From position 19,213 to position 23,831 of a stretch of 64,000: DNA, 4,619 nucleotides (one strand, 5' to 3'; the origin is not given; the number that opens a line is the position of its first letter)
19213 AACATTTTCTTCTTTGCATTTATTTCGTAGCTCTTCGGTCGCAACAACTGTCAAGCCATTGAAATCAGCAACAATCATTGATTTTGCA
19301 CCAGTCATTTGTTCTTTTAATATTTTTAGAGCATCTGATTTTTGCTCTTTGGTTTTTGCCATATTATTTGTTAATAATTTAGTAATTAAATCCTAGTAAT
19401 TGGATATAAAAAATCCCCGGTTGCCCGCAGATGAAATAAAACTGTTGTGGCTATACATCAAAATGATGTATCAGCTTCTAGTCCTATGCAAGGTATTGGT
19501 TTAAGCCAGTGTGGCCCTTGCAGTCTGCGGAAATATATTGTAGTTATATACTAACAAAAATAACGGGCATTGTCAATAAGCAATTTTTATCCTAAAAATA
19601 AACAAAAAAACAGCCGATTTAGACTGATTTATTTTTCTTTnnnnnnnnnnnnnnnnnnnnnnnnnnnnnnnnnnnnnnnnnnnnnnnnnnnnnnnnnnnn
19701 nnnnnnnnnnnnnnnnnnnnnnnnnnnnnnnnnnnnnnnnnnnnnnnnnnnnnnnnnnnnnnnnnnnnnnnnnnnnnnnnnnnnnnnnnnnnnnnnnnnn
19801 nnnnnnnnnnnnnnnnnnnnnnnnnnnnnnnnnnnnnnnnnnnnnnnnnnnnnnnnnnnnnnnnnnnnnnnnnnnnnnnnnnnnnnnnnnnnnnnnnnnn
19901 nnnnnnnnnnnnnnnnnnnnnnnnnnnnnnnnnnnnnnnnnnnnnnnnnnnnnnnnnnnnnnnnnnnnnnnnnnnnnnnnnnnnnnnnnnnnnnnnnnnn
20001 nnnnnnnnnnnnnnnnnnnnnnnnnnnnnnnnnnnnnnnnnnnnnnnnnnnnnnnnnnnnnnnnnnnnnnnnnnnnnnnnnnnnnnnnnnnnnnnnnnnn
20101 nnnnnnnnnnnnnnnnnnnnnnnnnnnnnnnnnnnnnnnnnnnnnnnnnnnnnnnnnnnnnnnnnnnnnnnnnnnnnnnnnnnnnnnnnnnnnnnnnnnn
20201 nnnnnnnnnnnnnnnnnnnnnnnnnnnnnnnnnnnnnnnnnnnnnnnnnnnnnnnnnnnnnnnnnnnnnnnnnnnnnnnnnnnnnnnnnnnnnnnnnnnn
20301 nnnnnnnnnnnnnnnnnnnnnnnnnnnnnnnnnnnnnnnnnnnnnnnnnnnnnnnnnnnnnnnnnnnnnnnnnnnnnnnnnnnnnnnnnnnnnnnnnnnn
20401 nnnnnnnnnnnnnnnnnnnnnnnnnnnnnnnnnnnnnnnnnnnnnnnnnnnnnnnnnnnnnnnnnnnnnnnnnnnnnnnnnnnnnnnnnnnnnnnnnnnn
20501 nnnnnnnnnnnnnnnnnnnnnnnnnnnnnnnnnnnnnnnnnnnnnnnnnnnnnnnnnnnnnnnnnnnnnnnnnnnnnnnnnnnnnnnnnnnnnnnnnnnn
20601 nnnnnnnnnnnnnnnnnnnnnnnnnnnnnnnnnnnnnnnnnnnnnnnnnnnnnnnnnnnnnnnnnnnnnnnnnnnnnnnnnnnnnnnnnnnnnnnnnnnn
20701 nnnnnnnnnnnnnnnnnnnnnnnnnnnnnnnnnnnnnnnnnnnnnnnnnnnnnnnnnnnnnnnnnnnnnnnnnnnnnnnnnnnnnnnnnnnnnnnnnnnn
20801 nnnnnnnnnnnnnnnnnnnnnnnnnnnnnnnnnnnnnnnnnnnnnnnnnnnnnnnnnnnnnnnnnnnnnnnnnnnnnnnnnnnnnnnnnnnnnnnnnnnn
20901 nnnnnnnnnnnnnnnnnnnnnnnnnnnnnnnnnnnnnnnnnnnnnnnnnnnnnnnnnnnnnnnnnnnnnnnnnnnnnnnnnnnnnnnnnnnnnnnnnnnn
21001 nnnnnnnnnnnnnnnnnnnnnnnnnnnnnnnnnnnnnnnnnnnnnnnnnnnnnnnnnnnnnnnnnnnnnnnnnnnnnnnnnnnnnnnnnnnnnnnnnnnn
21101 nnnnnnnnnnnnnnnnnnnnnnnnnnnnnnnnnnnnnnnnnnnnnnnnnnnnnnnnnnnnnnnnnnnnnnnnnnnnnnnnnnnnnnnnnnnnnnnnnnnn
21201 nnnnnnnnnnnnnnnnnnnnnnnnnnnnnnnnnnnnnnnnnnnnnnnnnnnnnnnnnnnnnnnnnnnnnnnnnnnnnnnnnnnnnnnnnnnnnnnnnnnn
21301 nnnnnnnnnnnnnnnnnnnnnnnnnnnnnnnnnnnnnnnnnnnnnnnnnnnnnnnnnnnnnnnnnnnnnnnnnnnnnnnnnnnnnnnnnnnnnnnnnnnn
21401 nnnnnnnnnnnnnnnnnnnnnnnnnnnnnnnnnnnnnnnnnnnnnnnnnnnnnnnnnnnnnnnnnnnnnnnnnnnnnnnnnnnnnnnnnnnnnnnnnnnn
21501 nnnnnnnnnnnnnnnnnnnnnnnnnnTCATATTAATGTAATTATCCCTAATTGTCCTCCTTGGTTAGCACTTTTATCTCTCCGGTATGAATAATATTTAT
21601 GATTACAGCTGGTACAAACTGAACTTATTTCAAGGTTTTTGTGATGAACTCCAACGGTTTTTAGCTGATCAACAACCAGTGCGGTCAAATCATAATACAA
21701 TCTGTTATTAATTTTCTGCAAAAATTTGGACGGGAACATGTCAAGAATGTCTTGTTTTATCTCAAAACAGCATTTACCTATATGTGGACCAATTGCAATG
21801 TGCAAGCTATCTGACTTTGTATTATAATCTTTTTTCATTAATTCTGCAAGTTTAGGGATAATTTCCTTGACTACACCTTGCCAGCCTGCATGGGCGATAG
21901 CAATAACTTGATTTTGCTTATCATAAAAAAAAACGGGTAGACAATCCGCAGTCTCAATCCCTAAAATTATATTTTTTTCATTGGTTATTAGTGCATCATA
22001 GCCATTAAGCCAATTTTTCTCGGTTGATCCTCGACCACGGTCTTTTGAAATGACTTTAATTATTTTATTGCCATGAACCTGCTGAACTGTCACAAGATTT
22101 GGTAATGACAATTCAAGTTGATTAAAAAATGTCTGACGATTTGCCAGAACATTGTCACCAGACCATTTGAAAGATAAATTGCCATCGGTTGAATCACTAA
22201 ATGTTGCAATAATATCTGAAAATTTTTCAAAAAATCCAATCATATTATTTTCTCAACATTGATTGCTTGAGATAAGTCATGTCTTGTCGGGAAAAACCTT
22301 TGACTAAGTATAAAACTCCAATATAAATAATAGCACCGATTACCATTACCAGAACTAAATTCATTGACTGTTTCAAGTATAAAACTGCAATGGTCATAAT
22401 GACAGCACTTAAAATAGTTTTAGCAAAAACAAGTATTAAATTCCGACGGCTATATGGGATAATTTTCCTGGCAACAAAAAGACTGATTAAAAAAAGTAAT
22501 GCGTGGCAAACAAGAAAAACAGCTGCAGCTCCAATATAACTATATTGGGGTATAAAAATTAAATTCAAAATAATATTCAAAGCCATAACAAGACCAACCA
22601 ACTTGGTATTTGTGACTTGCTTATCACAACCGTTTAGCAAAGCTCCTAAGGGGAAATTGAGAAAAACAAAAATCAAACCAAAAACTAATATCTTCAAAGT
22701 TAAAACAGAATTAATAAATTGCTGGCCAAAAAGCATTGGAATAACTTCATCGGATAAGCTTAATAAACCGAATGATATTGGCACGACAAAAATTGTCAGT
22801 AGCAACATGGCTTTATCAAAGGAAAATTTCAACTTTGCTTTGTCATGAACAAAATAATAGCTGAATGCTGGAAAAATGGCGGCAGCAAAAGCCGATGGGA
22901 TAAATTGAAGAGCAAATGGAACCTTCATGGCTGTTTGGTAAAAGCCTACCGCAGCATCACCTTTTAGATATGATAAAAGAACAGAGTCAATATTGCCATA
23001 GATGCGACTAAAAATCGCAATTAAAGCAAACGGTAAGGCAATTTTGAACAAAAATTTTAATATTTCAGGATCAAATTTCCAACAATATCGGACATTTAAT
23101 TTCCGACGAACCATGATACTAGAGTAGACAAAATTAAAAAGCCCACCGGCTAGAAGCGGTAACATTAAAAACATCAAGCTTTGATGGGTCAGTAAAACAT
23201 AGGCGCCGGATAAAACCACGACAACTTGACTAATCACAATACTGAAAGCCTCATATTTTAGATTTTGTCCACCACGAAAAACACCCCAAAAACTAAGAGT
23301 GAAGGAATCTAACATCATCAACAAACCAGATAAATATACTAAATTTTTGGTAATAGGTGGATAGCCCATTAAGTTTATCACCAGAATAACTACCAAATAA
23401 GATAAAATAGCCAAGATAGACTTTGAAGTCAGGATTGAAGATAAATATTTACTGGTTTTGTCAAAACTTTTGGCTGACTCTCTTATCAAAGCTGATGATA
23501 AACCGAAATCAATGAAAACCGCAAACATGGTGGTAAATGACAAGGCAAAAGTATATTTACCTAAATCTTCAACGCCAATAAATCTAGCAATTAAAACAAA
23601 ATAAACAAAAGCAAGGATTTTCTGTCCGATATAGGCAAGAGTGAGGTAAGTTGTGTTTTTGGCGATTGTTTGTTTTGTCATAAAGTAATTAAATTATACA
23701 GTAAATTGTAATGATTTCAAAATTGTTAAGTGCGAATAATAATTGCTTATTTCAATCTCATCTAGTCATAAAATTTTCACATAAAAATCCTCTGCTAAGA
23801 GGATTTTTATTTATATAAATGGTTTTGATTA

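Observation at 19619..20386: A protein of six tandem Zn-ribbon modules is translationally coupled to an envelope glycan operon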

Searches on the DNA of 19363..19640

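Call 77: search_rna_families(source=window, start=19363, end=19640, threshold=evalue, max_evalue=0.1, show_alignments=1)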
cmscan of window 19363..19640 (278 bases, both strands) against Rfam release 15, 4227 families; matches with E-value up to 0.1: 1.
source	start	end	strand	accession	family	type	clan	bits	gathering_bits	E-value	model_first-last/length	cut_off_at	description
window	19398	19548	-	RF00557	L10_leader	Cis-reg; leader;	-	42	44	9.5e-06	1-138/138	no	Ribosomal protein L10 leader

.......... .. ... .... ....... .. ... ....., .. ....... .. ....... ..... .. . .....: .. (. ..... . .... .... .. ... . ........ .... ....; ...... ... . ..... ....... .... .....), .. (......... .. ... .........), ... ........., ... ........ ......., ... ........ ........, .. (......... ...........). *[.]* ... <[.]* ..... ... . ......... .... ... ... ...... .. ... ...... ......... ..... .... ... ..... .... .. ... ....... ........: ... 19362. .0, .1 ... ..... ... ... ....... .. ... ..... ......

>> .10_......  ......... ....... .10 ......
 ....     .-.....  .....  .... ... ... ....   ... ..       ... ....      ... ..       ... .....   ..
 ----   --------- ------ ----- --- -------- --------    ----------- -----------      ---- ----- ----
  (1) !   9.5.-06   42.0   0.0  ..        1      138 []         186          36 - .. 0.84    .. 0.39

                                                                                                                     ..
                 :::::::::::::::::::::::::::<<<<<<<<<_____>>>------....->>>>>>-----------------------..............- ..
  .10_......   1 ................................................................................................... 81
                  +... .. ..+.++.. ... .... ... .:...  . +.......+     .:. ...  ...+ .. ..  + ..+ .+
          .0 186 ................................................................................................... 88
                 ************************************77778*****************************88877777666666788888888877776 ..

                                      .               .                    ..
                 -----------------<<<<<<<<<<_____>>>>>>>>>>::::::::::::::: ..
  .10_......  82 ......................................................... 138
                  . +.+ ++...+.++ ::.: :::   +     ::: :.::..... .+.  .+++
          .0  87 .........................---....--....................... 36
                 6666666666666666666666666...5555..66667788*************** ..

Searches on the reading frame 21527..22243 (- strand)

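Call 6: search_protein_families(library=pfam, proteins=[window:21527-22243:-], max_evalue=1)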
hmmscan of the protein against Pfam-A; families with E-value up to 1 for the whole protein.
window:21527-22243:- (238 aa): 1 family
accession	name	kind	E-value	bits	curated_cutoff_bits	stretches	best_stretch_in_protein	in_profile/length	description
PF02578.20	Cu-oxidase_4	-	7.9e-62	209.2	22.9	1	28-235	24-237/238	Multi-copper polyphenol oxidoreductase laccase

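Call 7: search_protein_families(library=ncbifam, proteins=[window:21527-22243:-], max_evalue=1)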
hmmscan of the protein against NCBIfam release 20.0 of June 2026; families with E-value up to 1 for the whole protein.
window:21527-22243:- (238 aa): 2 families
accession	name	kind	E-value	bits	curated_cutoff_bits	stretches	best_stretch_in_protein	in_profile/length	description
TIGR00726.1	TIGR00726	equivalog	3.2e-47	160.7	141.15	1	30-228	21-213/223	peptidoglycan editing factor PgeF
NF007998.1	PRK10723.1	equivalog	6.9e-24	84.7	369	1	30-226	45-233/243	purine nucleoside phosphorylase YfiH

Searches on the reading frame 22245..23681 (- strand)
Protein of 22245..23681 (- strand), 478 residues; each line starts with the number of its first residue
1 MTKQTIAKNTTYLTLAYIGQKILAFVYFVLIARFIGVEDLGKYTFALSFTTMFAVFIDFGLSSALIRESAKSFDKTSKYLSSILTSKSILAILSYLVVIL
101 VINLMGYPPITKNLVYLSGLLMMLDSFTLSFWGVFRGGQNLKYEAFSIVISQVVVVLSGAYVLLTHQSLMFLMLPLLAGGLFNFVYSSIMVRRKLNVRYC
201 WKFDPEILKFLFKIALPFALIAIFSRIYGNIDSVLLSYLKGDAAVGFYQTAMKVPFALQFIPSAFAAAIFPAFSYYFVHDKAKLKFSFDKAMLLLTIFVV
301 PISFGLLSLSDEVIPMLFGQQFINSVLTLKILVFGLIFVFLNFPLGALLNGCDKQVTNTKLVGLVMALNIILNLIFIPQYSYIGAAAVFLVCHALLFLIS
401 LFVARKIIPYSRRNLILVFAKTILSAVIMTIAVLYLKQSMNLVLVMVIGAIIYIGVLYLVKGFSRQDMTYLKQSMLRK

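Call 6: search_protein_families(library=pfam, proteins=[window:22245-23681:-], max_evalue=1)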
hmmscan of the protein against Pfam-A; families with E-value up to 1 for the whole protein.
window:22245-23681:- (478 aa): 4 families
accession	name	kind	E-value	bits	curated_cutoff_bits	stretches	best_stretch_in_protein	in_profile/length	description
PF01943.22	Polysacc_synt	-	5.3e-38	131.5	28.2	1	7-275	2-272/274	Polysaccharide biosynthesis protein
PF13440.11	Polysacc_synt_3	-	1.3e-29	103.8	23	1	31-326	2-292/293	Polysaccharide biosynthesis protein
PF03023.19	MurJ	-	1.6e-08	34.1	27.4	1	52-444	24-440/451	Lipid II flippase MurJ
PF24709.1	DUF7670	-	0.04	14.7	29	1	417-468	60-116/118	Domain of unknown function (DUF7670)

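Call 7: search_protein_families(library=ncbifam, proteins=[window:22245-23681:-], max_evalue=1)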
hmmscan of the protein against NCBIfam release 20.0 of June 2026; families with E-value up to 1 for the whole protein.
window:22245-23681:- (478 aa): 7 families
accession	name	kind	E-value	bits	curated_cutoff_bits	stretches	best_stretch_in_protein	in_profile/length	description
NF041871.1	Wzx_EPS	equivalog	2.8e-19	69.2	800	1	21-457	17-458/492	exopolysaccharide biosynthesis flippase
NF007773.0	PRK10459.1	equivalog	6.4e-19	68.3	273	1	14-463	15-464/492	MOP flippase family protein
NF047674.1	TeichurnBiosyTuaB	equivalog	1.6e-11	44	580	1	6-452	8-461/469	teichuronic acid biosynthesis protein TuaB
TIGR02900.1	spore_V_B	equivalog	2.7e-11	42.9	372.3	1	8-454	3-486/488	stage V sporulation protein B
NF058658.1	Oglyco_Wzx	exception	2.2e-06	26.9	720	1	4-460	8-458/478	O-glycosylation flippase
NF050818.1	PolSacchBiosHfsF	equivalog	2e-05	23.8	700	1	17-460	13-460/468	polysaccharide biosynthesis protein HfsF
TIGR00797.1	matE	subfamily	0.00031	19.8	147.4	2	280-446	64-235/396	MATE family efflux transporter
